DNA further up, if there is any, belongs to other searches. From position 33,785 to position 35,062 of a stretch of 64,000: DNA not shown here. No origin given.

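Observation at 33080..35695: GNAT + catalytically intact TGT/DpdA-like enzyme + ParB operon with no preQ0 synthesis genes: candidate acetylated 7-deazaguanine DNA modification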

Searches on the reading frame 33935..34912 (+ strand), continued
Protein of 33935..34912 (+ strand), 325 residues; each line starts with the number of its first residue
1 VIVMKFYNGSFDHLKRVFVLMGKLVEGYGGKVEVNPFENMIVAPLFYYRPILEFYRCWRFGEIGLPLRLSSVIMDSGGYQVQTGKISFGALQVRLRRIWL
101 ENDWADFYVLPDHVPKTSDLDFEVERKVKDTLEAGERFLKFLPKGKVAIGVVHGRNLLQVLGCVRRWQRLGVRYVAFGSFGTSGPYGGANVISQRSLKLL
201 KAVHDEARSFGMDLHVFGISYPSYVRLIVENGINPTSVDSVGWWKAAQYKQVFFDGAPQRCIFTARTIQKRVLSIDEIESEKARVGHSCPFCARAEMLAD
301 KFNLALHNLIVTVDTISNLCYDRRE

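Call 35: fold_search(model_id=the predicted structure, library=pdb)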
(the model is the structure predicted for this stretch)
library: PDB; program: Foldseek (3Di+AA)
matches with E <= 10: 500; with E <= 0.001: 500
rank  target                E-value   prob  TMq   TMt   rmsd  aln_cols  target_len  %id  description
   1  7nq4_A                2.2e-10  1.00  0.62  0.53   5.6       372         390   13  Human tRNA guanine transglycosylase (TGT), RNA-bound covalent intermediate (released 2021-08-11)
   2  7a4k                  3.5e-10  1.00  0.57  0.49   7.3       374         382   16  tRNA-guanine transglycosylase C158S/C281S/Y330C/H333A mutant in complex with tetramethylene sulfoxide (released 2021-06-16)
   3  7a4x                  3.5e-10  1.00  0.59  0.52   7.2       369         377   15  tRNA-guanine transglycosylase C158S/C281S/Y330C/H333A mutant in complex with dimethyl sulfoxide (released 2021-06-16)
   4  2ash_A                8.0e-10  1.00  0.60  0.55   6.8       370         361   14  Crystal structure of Queuine tRNA-ribosyltransferase (EC 2.4.2.29) (tRNA-guanine (tm1561) from THERMOTOGA MARITIMA at  (released 2005-09-06)
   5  1iq8_A                8.5e-10  1.00  0.61  0.36   6.2       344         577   13  Crystal Structure of archaeosine tRNA-guanine transglycosylase from Pyrococcus horikoshii (released 2002-05-22)
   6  7a6d                  1.1e-09  1.00  0.58  0.52   6.9       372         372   16  tRNA-guanine transglycosylase C158S/C281S/Y330C/H333A mutant in complex with rac-trans-4,4-difluorocyclopentane-1,2-diol (released 2021-06-16)
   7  7a3v                  1.4e-09  1.00  0.61  0.54   6.4       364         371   14  tRNA-guanine transglycosylase C158S/C281S/Y330C/H333A mutant in complex with 3-hydroxysulfolane (released 2021-06-16)
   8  7adn                  1.6e-09  1.00  0.61  0.54   6.6       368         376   15  apo tRNA-guanine transglycosylase C158S/C281S/Y330C/H333A mutant (released 2021-06-16)
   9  7a3x                  1.7e-09  1.00  0.59  0.54   7.0       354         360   15  tRNA-guanine transglycosylase C158S/C281S/Y330C/H333A mutant in complex with sulfolane (released 2021-06-16)
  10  1j2b_A                2.1e-09  1.00  0.57  0.34   7.0       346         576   14  Crystal Structure Of Archaeosine tRNA-Guanine Transglycosylase Complexed With lambda-form tRNA(Val) (released 2003-05-27)
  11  7a0b                  2.2e-09  1.00  0.58  0.51   7.0       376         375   15  tRNA-guanine transglycosylase C158S/C281S/Y330C/H333A mutant in complex with rac-trans-3,4-dihydroxysulfolane (released 2021-06-16)
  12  7owz_C                2.6e-09  1.00  0.65  0.56   5.9       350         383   14  Heterodimeric murine tRNA-guanine transglycosylase in complex with queuine and in the presence of Anderson-Evans type  (released 2022-07-13)
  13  7a9e                  3.1e-09  1.00  0.56  0.49   7.6       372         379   14  tRNA-guanine transglycosylase C158S/C281S/Y330C/H333A mutant in complex with ethyl methyl sulfone (released 2021-06-16)
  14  4dy1                  3.5e-09  1.00  0.58  0.52   7.0       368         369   13  tRNA-guanine transglycosylase F92C C158S C281S mutant (released 2013-03-27)
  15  6h42_A                3.5e-09  1.00  0.55  0.47   5.2       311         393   13  crystal structure of the human TGT catalytic subunit QTRT1 (released 2018-09-05)
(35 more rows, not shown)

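Call 36: find_related_loci(query=window:33935-34912:+, collection=viral_contigs, flank=8000)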
Query window:33935-34912:+ (325 aa) in viral_contigs; peptide patterns used: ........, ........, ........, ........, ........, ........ (x = any residue, [..] = any of these).
7 stretches matched a pattern, but none encodes a relative of the query by tblastn (E <= 1e-3).

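Call 38: find_encoding_contigs(protein=P0002, flank=10000, max_places=2)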
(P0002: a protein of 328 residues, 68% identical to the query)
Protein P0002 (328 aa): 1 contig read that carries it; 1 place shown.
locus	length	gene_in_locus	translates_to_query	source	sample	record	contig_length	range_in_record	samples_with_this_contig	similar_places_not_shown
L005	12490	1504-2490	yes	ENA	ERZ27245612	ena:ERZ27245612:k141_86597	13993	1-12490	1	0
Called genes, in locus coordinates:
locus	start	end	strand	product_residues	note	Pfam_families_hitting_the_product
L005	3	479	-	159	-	?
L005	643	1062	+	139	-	-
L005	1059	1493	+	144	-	PF00583:Acetyltransf_1, PF13673:Acetyltransf_10, PF13508:Acetyltransf_7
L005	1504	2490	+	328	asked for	-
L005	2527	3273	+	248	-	PF02195:ParB_N (weak)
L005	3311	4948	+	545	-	-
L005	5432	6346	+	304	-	-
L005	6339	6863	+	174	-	-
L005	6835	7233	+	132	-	-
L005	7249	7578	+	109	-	-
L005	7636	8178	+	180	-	-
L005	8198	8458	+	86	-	-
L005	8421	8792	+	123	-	-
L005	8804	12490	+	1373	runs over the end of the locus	PF10162:G8 (faint), PF10102:DUF2341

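Call 39: find_encoding_contigs(protein=P0069, flank=10000, max_places=2)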
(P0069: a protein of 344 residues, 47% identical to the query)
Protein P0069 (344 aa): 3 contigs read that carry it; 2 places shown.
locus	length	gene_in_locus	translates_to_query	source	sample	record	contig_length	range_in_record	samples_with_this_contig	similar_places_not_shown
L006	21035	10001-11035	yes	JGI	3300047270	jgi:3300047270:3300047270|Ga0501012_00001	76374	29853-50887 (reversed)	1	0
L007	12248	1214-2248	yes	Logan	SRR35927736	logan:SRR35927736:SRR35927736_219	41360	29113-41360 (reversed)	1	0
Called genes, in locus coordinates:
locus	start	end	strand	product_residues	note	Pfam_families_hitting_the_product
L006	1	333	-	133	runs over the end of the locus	-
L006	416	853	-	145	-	-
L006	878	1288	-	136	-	-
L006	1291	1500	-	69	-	-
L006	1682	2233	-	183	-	-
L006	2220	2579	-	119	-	-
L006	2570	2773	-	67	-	-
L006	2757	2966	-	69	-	-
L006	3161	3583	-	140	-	-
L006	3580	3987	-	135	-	-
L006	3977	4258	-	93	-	-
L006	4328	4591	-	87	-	-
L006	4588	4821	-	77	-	-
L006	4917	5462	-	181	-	-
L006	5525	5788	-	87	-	-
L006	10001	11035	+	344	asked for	-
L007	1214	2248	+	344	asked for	-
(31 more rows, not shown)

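Call 40: find_encoding_contigs(protein=P0001, flank=10000, max_places=2)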
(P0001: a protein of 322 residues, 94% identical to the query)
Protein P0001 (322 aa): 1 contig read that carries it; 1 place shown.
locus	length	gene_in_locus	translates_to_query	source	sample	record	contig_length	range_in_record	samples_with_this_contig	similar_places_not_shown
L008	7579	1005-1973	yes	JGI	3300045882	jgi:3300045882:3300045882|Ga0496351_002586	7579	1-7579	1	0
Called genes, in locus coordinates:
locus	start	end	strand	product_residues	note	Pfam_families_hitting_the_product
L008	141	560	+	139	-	-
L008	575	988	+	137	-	PF00583:Acetyltransf_1, PF13673:Acetyltransf_10, PF13508:Acetyltransf_7, PF14542:Acetyltransf_CG (weak)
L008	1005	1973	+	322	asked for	-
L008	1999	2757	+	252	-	PF02195:ParB_N (weak)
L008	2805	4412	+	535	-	-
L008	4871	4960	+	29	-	-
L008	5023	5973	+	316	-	-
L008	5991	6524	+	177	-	-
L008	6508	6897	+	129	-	-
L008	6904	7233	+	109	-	PF10651:BppU_N (weak)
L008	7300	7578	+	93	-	?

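Call 51: find_related_loci(query=A2, collection=genome_contigs, flank=10000)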
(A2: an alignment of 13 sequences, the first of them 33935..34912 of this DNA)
Query A2 (325 aa) in genome_contigs; peptide patterns used: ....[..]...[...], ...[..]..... (x = any residue, [..] = any of these).
34 stretches matched a pattern; 13 encode a relative of the query (tblastn E <= 1e-3); 13 distinct loci.
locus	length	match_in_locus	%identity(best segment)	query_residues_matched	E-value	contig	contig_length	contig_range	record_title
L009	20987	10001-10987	46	5-322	1e-86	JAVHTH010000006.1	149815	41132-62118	MAG: Candidatus Fervidibacter sinensis isolate DRTY-8.bins.21.TC_201808 NODE_66_length_149815_cov_27.957478, whole genom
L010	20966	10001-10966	43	5-319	1e-81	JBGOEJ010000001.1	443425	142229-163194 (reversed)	MAG: Candidatus Fervidibacter canadensis isolate 3300025775_14 Ga0209276_100020, whole genome shotgun sequence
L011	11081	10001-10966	42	5-319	2e-75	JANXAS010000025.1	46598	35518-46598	MAG: Armatimonadota bacterium isolate SKYB128 NODE_25_length_46598_cov_5.280153, whole genome shotgun sequence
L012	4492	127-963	44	35-319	2e-72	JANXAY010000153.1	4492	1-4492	MAG: Armatimonadota bacterium isolate SKYB17 NODE_153_length_4492_cov_328.641450, whole genome shotgun sequence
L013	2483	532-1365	41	35-319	1e-60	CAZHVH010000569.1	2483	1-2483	MAG TPA_asm: uncultured bacterium isolate binchicken_co6_520 genome assembly, contig: NODE_62018_length_2483_cov_4.26976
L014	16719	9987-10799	38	35-311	7e-57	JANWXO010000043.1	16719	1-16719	MAG: Candidatus Binatia bacterium isolate SKYG48 NODE_43_length_16719_cov_5.338661, whole genome shotgun sequence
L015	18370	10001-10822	41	35-316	3e-56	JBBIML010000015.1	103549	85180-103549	MAG: Armatimonadota bacterium isolate ETS170220_bin_231 NODE_107_length_103549_cov_3.51588, whole genome shotgun sequenc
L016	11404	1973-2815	36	31-316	2e-49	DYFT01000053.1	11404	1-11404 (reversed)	MAG TPA_asm: Ignavibacterium album isolate BE2011_53_18 Afr_mines_BE2011_1338_length_11404_cov_6_056040, whole genome sh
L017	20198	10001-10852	35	31-319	3e-49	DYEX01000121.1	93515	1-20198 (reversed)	MAG TPA_asm: Desulfovirgula sp. isolate Tomsk_3_55_126 Tomsk_k141_39961, whole genome shotgun sequence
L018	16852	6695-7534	33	35-316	2e-45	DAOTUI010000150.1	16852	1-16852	MAG TPA_asm: Chloroflexaceae bacterium isolate F17_50 k129_2148000, whole genome shotgun sequence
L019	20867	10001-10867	30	36-319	4e-33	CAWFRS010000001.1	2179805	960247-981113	MAG: uncultured Planctomycetota bacterium isolate MFD09671.bin.2.141 genome assembly, contig: contig_11474, whole genome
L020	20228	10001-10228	43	35-115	4e-13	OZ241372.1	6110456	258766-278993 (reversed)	MAG: Anaerolineae bacterium isolate 91413526-a19b-453a-ba52-6be33c551559 genome assembly, chromosome: 1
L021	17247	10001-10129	50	70-112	2e-4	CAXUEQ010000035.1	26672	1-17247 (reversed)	MAG TPA_asm: uncultured Sphingobium sp. isolate public_SRR11456921_metawrap_bin.13 genome assembly, contig: public_SRR11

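Call 75: search_protein_families(library=ncbifam, alignment_id=A1, max_evalue=0.001)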
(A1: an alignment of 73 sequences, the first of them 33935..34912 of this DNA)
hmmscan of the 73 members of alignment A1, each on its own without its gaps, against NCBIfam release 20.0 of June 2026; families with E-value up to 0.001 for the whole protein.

A. member 1, window:33935-34912:+ (325 aa): 1 family
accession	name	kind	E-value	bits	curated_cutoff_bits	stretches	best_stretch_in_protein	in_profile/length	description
NF041059.1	DpdA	equivalog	0.00014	20.9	200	1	118-244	142-260/406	tRNA-guanine transglycosylase DpdA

B. families by the number of members that match (of 73 scanned): 25 families
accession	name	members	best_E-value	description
NF041059.1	DpdA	42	1.5e-11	tRNA-guanine transglycosylase DpdA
TIGR00432.2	arcsn_tRNA_tgt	23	4.4e-35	tRNA guanosine(15) transglycosylase TgtA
TIGR00449.1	tgt_general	18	1.1e-25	tRNA-guanine transglycosylase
TIGR01575.1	rimI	9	1.1e-10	ribosomal protein S18-alanine N-acetyltransferase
NF005921.0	PRK07922.1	7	2.3e-08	amino-acid N-acetyltransferase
NF002959.0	PRK03624.1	7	3e-08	GNAT family acetyltransferase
NF005840.0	PRK07757.1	7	1.1e-07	N-acetyltransferase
TIGR03448.1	mycothiol_MshD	7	1.7e-06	mycothiol synthase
NF040503.1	resist_ArsN1a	5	8.7e-07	arsinothricin resistance N-acetyltransferase ArsN1 family A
NF040501.1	resist_ArsN2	5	1.5e-06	arsenic resistance N-acetyltransferase ArsN2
NF007025.1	PRK09491.1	4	7.3e-07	ribosomal protein S18-alanine N-acetyltransferase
NF000359.1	sat3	4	1.7e-06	streptothricin N-acetyltransferase Sat3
TIGR00430.1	Q_tRNA_tgt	2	5.1e-10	tRNA guanosine(34) transglycosylase Tgt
NF000487.1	stat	2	6.8e-06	streptothricin N-acetyltransferase STAT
NF007807.0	PRK10514.1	2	7.8e-06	acetyltransferase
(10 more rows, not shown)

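Call 85: find_related_loci(query=A2, collection=metagenome_contigs, flank=10000)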
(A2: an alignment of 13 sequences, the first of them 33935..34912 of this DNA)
Query A2 (325 aa) in metagenome_contigs; peptide patterns used: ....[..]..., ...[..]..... (x = any residue, [..] = any of these).
245 stretches matched a pattern; 120 encode a relative of the query (tblastn E <= 1e-3); the best 80 are kept; 80 distinct loci.
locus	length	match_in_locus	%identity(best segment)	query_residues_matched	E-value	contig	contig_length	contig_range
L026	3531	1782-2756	94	1-325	0e+0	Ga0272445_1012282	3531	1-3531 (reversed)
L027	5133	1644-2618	94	1-325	0e+0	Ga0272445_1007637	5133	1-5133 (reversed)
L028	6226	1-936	68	13-322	2e-141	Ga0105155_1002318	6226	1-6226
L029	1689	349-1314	60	2-322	1e-138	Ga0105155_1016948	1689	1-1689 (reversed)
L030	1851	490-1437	61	2-316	7e-131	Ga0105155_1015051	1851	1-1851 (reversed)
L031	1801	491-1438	60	2-316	2e-130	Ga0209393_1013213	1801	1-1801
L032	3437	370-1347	46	5-319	8e-86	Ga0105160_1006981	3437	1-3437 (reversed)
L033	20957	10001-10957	46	5-316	2e-83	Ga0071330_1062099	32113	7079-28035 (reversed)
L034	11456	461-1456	44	5-316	3e-82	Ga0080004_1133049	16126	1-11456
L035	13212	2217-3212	44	5-316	5e-82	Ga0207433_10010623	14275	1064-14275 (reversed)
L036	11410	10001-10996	45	5-316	5e-82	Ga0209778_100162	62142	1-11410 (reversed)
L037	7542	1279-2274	44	5-316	7e-82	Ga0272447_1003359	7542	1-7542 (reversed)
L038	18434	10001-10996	44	5-316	4e-81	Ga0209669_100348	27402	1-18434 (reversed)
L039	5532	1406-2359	45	6-319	2e-81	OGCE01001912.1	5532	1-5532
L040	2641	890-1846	44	5-316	5e-83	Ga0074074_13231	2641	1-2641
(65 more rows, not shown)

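Call 105: find_encoding_contigs(protein=P0223, flank=10000, max_places=2)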
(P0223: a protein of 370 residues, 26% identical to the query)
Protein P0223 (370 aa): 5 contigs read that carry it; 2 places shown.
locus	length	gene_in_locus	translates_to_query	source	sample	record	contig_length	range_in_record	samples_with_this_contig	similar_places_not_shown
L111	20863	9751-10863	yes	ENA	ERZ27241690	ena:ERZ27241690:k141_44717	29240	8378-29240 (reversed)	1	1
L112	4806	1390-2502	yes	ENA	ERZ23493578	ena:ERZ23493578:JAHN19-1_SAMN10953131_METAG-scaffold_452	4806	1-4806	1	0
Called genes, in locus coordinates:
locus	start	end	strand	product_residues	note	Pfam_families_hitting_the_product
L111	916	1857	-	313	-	PF02086:MethyltransfD12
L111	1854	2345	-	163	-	-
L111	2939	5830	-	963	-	PF01807:Zn_ribbon_DnaG, PF08275:DNAG_N, PF19263:DUF5906, PF03288:Pox_D5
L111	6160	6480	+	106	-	PF08281:Sigma70_r4_2 (faint), PF13384:HTH_23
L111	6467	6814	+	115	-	-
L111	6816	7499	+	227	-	PF00733:Asn_synthase (weak), PF02568:ThiI (faint), PF06508:QueC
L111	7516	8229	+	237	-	-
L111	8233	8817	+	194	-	-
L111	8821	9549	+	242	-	-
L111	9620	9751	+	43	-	-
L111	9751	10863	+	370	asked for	-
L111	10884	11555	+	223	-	-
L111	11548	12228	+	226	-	-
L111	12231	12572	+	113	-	-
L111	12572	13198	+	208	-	-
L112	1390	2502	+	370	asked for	-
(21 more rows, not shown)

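Call 106: find_encoding_contigs(protein=P0154, flank=10000, max_places=2)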
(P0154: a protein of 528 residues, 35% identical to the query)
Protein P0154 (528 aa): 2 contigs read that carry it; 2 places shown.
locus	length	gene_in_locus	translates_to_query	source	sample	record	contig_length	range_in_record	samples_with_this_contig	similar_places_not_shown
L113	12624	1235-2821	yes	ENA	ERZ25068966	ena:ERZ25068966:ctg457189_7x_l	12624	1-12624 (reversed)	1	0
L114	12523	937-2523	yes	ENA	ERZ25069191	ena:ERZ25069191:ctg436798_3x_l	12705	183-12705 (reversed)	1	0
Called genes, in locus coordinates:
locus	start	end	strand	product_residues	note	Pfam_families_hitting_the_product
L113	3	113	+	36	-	?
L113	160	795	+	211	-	PF06283:ThuA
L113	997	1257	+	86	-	-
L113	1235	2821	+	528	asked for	PF00583:Acetyltransf_1, PF13673:Acetyltransf_10, PF13508:Acetyltransf_7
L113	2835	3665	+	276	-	-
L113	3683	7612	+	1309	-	-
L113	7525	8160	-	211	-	PF13358:DDE_3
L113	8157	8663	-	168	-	PF13384:HTH_23 (faint), PF13565:HTH_32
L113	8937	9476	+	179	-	-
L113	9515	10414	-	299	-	PF01609:DDE_Tnp_1, PF13612:DDE_Tnp_1_3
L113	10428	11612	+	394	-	-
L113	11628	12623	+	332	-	?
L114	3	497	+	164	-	?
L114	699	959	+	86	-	-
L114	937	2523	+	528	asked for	PF00583:Acetyltransf_1, PF13673:Acetyltransf_10, PF13508:Acetyltransf_7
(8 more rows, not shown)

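Call 107: find_encoding_contigs(protein=P0183, flank=10000, max_places=2)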
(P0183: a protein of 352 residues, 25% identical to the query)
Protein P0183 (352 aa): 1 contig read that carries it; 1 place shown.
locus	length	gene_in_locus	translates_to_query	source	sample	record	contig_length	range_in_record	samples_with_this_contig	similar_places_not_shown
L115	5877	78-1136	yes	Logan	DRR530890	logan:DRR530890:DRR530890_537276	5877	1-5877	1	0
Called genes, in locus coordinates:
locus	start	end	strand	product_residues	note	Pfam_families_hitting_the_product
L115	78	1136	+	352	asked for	-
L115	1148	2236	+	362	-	-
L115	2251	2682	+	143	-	PF14489:QueF (weak)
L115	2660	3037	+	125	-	-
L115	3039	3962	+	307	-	PF01242:PTPS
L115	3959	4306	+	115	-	-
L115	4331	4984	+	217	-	-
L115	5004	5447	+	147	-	PF01242:PTPS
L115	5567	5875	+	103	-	?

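Call 108: search_dna_similar(query=P0223, collection=phages, mode=protein, max_evalue=0.001, max_rows=15)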
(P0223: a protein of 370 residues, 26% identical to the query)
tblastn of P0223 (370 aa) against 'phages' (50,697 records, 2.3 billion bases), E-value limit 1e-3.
Records with a match: 1; places in all: 1; records where one place covers at least 80% of the query: 0.
Best place of each record, by identity: <60% 1.
By first word of the organism name: Thermocrinis 1.
By host as written in the record: Thermocrinis 1.
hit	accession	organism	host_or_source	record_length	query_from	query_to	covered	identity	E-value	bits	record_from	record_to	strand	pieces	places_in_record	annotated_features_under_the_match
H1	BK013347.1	Thermocrinis Great Boiling Spring virus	Thermocrinis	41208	53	326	67%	25.8%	2e-10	89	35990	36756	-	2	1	acetyltransferase/queosine tRNA-guanine transglycosylase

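Call 109: search_dna_similar(query=window:33935-34912:+, collection=phages, mode=protein, max_evalue=0.01, max_rows=15)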
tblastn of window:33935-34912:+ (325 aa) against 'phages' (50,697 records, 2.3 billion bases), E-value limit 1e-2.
Records with a match: 1; places in all: 1; records where one place covers at least 80% of the query: 0.
Best place of each record, by identity: <60% 1.
By first word of the organism name: Thermocrinis 1.
By host as written in the record: Thermocrinis 1.
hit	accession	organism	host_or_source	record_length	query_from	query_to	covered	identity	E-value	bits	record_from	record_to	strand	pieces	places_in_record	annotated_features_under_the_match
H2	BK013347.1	Thermocrinis Great Boiling Spring virus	Thermocrinis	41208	4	254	77%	43.9%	6e-52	189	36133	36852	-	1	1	acetyltransferase/queosine tRNA-guanine transglycosylase | acetyltransferase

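Call 110: get_annotated_region(hit=H2, flank=6000)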
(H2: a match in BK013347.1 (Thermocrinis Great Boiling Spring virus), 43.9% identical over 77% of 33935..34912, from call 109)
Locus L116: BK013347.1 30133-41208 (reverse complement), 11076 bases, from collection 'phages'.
description: TPA_asm: Thermocrinis Great Boiling Spring virus strain TGBSV GBS41 genomic sequence.
organism: Thermocrinis Great Boiling Spring virus (NCBI taxid 2770617)
taxonomy: Viruses
host: Thermocrinis; source: hot spring; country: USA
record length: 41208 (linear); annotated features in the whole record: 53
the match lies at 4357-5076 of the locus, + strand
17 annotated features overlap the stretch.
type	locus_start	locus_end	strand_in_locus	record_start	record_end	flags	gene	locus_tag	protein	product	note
CDS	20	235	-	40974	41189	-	-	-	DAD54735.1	hypothetical protein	Ga0097684_100000952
CDS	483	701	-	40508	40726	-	-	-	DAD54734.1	hypothetical protein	Ga0097684_100000951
CDS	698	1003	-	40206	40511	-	-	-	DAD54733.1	hypothetical protein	Ga0097684_100000950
CDS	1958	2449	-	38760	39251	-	-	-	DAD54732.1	hypothetical protein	Ga0097684_100000949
CDS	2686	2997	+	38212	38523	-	-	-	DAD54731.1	hypothetical protein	Ga0097684_100000948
CDS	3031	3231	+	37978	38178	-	-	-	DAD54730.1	hypothetical protein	Ga0097684_100000947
CDS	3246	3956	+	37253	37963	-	-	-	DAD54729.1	hypothetical protein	Ga0097684_100000946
CDS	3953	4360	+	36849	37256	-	-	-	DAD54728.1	acetyltransferase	Ga0097684_100000945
CDS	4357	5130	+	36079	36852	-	-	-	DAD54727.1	acetyltransferase/queosine tRNA-guanine transglycosylase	Ga0097684_100000944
CDS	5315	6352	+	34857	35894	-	-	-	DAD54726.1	DNA polymerase sliding clamp subunit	Ga0097684_100000943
CDS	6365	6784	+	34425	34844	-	-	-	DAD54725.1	hypothetical protein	Ga0097684_100000942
CDS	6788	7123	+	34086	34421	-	-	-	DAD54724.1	hypothetical protein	Ga0097684_100000941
CDS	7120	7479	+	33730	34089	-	-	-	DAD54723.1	hypothetical protein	Ga0097684_100000940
CDS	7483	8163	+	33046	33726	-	-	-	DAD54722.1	conserved hypothetical protein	Ga0097684_100000939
CDS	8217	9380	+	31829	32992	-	-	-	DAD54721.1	DNA or RNA helicase of superfamily II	Ga0097684_100000938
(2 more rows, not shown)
